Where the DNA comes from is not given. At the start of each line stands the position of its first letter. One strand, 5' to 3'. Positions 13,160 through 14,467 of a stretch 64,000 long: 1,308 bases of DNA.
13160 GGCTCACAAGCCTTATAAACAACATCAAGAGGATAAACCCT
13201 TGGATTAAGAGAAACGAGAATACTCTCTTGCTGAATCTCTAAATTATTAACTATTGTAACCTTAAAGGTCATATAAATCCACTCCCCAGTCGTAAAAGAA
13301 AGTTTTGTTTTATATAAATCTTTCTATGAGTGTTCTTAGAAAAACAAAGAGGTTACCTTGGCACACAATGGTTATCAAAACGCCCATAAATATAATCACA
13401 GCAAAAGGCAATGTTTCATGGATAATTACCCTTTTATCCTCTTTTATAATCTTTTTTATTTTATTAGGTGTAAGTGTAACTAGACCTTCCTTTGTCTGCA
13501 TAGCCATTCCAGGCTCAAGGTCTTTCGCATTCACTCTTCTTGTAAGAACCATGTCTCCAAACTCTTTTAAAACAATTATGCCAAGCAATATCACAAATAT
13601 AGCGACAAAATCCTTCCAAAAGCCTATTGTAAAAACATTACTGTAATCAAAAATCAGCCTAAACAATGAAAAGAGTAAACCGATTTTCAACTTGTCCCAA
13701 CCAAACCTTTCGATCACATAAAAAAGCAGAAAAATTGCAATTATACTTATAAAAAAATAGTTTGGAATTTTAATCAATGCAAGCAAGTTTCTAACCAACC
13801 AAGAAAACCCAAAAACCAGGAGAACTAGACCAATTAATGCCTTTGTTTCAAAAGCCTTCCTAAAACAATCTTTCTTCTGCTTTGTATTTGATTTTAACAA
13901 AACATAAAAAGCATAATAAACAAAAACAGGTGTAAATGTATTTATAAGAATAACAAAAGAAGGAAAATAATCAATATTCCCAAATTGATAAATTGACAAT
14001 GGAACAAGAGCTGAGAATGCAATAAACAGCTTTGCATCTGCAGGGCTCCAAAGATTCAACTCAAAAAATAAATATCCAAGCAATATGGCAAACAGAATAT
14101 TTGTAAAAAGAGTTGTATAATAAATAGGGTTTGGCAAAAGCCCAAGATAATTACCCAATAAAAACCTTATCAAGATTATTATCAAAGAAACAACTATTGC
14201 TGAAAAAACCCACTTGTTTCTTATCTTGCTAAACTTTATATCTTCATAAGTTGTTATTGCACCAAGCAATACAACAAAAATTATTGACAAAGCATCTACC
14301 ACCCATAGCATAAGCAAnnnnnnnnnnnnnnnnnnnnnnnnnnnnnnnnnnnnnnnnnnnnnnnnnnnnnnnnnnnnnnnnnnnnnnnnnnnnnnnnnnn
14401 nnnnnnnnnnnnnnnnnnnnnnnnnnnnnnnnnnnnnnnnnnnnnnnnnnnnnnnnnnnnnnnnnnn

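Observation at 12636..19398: Type IV pilin-like locus: A24 prepilin peptidase, two class-III-signal-peptide proteins and an 871-aa Cys-rich secreted protein, without pilus ATPase or platform genes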

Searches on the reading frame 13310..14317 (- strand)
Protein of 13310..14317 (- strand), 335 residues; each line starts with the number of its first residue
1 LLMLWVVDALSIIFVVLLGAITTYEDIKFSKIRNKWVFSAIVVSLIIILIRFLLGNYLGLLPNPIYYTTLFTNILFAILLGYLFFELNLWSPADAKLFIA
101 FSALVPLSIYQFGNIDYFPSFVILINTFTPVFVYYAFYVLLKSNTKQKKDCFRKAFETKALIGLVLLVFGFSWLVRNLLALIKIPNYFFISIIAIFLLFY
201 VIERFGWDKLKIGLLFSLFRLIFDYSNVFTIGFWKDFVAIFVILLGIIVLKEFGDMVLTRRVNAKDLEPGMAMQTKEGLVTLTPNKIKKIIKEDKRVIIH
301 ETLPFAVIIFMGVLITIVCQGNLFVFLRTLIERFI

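Call 3: search_protein_families(library=pfam, proteins=[window:13310-14317:-], max_evalue=1)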
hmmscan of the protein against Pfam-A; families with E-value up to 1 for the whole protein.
window:13310-14317:- (335 aa): 1 family
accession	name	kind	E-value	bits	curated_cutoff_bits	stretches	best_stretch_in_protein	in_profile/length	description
PF01478.23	Peptidase_A24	-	0.017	16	26.5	1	14-124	2-93/104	Type IV leader peptidase family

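Call 4: search_protein_families(library=ncbifam, proteins=[window:13310-14317:-], max_evalue=1)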
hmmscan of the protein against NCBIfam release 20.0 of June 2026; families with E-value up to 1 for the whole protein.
window:13310-14317:- (335 aa): 2 families
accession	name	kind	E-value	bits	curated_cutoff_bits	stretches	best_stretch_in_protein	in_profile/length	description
NF045486.1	tet_MFS_30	exception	3.9e-05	23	730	1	124-247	163-282/392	tetracycline efflux MFS transporter Tet(30)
NF011922.0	PRK15393.1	equivalog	0.19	11.4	152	1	247-295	43-91/182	NUDIX hydrolase YfcD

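Call 8: find_encoding_contigs(protein=window:13310-14317:-, flank=10000, max_places=6)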
Protein window:13310-14317:- (335 aa): no gene with exactly this product is on record in the collection.

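Call 13: search_solved_structures(query=window:13310-14311:-, max_evalue=10, show_alignments=3)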
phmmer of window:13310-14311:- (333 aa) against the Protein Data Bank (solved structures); distinct sequences matched with E-value up to 10: 0.

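Call 14: find_homologous_proteins(query=window:13310-14311:-, max_evalue=0.001)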
Query window:13310-14311:- (333 aa): 29 proteins with E <= 0.001 among 8000 candidates.
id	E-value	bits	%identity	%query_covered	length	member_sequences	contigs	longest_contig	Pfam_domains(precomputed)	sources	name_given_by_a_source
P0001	3.5e-205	699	100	100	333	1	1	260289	-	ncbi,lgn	-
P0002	6.7e-136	471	65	100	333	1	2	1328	-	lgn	-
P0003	5.2e-81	291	44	100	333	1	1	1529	-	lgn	-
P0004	3.4e-61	226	37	100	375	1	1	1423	PF06819.17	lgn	-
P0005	1.5e-59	220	37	100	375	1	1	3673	PF06819.17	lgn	-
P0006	7.6e-45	172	34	94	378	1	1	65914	PF01478.24,PF06819.17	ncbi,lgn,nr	ncbi:prepilin peptidase [Candidatus Woesearchaeota archaeon]|nr:prepilin peptidase [Candidatus Woese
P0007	9.1e-45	172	35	95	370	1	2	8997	-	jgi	-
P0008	1.7e-44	171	33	97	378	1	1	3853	PF06819.17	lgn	-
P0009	7.8e-40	156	33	92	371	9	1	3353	PF06819.17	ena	-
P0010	1.9e-39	154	32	96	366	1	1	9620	-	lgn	-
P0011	5.3e-38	150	30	98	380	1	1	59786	-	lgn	-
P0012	8.2e-36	142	31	95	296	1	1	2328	-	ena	-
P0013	1.3e-35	142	32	96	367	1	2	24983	PF01478.24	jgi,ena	jgi:Flp pilus assembly protein protease CpaA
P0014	6.2e-35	140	32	95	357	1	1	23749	-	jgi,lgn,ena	-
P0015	2.0e-34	138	34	94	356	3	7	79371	-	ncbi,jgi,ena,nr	ncbi:MAG: hypothetical protein QF917_00245 [Candidatus Woesearchaeota archaeon]|jgi:hypothetical pro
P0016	4.7e-34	137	34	93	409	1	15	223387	PF06819.17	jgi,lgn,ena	jgi:hypothetical protein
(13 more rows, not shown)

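Call 15: find_encoding_contigs(protein=P0001, flank=10000, max_places=3)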
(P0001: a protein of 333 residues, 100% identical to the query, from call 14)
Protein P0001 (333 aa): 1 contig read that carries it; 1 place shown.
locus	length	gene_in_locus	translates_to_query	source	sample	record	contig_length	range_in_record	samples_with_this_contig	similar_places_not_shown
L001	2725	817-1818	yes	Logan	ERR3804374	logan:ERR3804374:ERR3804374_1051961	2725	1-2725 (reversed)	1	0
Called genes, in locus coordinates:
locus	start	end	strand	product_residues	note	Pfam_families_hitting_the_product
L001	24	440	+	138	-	-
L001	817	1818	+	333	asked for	-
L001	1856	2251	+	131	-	PF27806:HxsD (weak)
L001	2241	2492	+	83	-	-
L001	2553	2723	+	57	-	?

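Call 17: search_solved_structures(query=A1, max_evalue=10, show_alignments=2)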
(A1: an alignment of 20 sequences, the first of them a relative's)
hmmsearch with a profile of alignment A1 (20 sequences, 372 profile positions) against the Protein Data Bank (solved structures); distinct sequences matched with E-value up to 10: 3.
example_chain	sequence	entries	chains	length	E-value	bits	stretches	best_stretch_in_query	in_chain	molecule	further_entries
3s0x_A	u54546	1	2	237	0.00021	23.8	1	14-138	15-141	Peptidase A24B, FlaK domain protein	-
4lt6_A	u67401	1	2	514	1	11.7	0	248-282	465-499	Poly(A) polymerase gamma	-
3f62_A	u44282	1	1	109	1.7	10.9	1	289-354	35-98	Interleukin 18 binding protein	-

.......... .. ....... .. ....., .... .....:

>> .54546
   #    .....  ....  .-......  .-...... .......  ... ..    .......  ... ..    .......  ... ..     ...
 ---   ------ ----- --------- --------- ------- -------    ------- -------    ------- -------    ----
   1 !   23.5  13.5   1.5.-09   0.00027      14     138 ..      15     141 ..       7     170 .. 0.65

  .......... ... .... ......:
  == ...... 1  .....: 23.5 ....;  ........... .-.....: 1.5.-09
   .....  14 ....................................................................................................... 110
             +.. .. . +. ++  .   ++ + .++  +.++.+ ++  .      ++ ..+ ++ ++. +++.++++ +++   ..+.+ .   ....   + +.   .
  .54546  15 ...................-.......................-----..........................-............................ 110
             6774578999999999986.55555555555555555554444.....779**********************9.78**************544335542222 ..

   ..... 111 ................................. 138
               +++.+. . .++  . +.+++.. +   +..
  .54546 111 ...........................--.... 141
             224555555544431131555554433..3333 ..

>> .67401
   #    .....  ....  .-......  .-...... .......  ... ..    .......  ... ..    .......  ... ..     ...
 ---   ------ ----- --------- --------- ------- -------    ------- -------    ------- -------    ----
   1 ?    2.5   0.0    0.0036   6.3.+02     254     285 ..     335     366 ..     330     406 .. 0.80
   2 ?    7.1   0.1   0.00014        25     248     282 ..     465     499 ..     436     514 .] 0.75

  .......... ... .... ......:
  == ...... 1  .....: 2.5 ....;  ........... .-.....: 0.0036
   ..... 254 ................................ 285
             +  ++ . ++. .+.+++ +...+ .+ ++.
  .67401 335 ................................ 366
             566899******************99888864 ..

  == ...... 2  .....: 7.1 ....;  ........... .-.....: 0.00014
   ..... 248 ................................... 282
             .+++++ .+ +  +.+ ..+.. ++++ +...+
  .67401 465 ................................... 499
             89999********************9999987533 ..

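Call 18: search_protein_families(library=pfam, alignment_id=A1, max_evalue=0.01)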
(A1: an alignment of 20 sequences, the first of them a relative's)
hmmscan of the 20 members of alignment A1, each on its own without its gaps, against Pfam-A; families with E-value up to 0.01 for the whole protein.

A. member 1, P0001 (333 aa): 0 families

B. families by the number of members that match (of 20 scanned): 5 families
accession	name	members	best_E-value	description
PF01478.23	Peptidase_A24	18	6.4e-08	Type IV leader peptidase family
PF06819.16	Arc_PepC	13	1.5e-10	Archaeal Peptidase A24 C-terminal Domain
PF06847.16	Arc_PepC_II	1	0.0052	Archaeal Peptidase A24 C-terminus Type II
PF10112.14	Halogen_Hydrol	1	0.0086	5-bromo-4-chloroindolyl phosphate hydrolysis protein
PF19094.5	EMC6_arch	1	0.0098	EMC6-arch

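Call 19: find_encoding_contigs(protein=P0006, flank=10000, max_places=2)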
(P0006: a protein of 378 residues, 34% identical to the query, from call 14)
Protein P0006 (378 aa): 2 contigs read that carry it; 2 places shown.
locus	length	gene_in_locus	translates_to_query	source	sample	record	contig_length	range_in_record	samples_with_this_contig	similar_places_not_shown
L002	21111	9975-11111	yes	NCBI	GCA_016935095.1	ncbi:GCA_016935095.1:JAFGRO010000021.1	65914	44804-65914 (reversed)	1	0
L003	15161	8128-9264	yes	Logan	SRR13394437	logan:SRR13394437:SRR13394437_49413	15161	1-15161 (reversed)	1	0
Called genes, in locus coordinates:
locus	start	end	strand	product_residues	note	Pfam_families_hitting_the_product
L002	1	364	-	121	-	?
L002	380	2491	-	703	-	-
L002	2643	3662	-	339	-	PF01594:AI-2E_transport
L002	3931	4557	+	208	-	PF09335:VTT_dom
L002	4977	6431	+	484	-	-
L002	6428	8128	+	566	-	PF02543:Carbam_trans_N, PF16861:Carbam_trans_C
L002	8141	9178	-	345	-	PF04055:Radical_SAM, PF13186:SPASM (weak)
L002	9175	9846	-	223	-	PF00535:Glycos_transf_2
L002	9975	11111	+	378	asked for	PF01478:Peptidase_A24 (weak), PF06819:Arc_PepC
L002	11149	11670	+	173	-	PF27806:HxsD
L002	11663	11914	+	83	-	-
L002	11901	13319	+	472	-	PF13353:Fer4_12, PF04055:Radical_SAM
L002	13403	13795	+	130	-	-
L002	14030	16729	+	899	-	PF04015:DUF362, PF00037:Fer4 (weak), PF13237:Fer4_10 (weak), PF04055:Radical_SAM, PF13353:Fer4_12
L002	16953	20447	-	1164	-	PF04101:Glyco_tran_28_C, PF04055:Radical_SAM, PF00535:Glycos_transf_2, PF10111:Glyco_tranf_2_2, PF13641:Glyco_tranf_2_3, PF02709:Glyco_transf_7C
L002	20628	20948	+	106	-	PF01797:Y1_Tnp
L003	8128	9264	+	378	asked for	PF01478:Peptidase_A24 (weak), PF06819:Arc_PepC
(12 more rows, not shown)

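Call 20: find_encoding_contigs(protein=P0016, flank=10000, max_places=2)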
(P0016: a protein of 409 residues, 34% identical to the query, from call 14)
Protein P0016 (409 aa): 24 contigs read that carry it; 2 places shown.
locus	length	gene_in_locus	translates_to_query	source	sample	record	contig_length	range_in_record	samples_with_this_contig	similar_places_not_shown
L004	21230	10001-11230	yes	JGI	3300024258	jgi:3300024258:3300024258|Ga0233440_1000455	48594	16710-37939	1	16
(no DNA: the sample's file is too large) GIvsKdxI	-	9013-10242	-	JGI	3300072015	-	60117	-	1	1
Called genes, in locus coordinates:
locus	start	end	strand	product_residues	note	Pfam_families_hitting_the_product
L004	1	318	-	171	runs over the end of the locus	-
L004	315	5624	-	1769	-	-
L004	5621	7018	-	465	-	-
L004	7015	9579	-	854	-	-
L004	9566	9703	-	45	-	-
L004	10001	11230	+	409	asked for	PF06819:Arc_PepC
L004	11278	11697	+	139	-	PF27806:HxsD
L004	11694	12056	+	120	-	-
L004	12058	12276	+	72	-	-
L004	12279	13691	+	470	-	PF04055:Radical_SAM, PF13353:Fer4_12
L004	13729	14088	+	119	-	-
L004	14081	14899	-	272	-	PF03721:UDPG_MGDP_dh_N (weak), PF00984:UDPG_MGDP_dh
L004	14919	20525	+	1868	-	PF00535:Glycos_transf_2, PF10111:Glyco_tranf_2_2, PF00535:Glycos_transf_2, PF10096:DUF2334, PF02310:B12-binding, PF04055:Radical_SAM, PF04055:Radical_SAM, PF13186:SPASM, +5 more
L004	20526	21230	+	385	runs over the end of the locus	-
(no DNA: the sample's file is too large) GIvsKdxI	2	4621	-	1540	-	?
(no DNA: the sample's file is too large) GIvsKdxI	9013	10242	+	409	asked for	PF06819:Arc_PepC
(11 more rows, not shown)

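Call 21: find_encoding_contigs(protein=P0015, flank=10000, max_places=2)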
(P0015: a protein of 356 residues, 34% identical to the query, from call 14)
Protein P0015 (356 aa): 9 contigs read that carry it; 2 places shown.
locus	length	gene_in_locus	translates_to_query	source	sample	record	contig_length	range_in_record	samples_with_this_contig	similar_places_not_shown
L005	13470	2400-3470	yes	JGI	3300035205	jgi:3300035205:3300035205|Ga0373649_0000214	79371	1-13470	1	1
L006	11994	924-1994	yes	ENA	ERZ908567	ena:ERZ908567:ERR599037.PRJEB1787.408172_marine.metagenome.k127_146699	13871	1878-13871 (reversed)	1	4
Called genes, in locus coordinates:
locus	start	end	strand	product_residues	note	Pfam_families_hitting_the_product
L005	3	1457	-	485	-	?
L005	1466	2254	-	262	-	-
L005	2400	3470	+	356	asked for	-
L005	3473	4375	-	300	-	PF04055:Radical_SAM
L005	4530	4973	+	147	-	PF27806:HxsD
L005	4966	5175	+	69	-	-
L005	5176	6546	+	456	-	PF04055:Radical_SAM, PF13353:Fer4_12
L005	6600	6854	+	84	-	-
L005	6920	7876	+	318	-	PF04055:Radical_SAM, PF13353:Fer4_12, PF13186:SPASM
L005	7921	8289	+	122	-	PF02675:AdoMet_dc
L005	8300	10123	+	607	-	PF04055:Radical_SAM, PF01861:BpsA_C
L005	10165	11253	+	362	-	PF04055:Radical_SAM, PF13353:Fer4_12, PF13186:SPASM (weak)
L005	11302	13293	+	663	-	PF04055:Radical_SAM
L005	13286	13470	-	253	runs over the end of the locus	-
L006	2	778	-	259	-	?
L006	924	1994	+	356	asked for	-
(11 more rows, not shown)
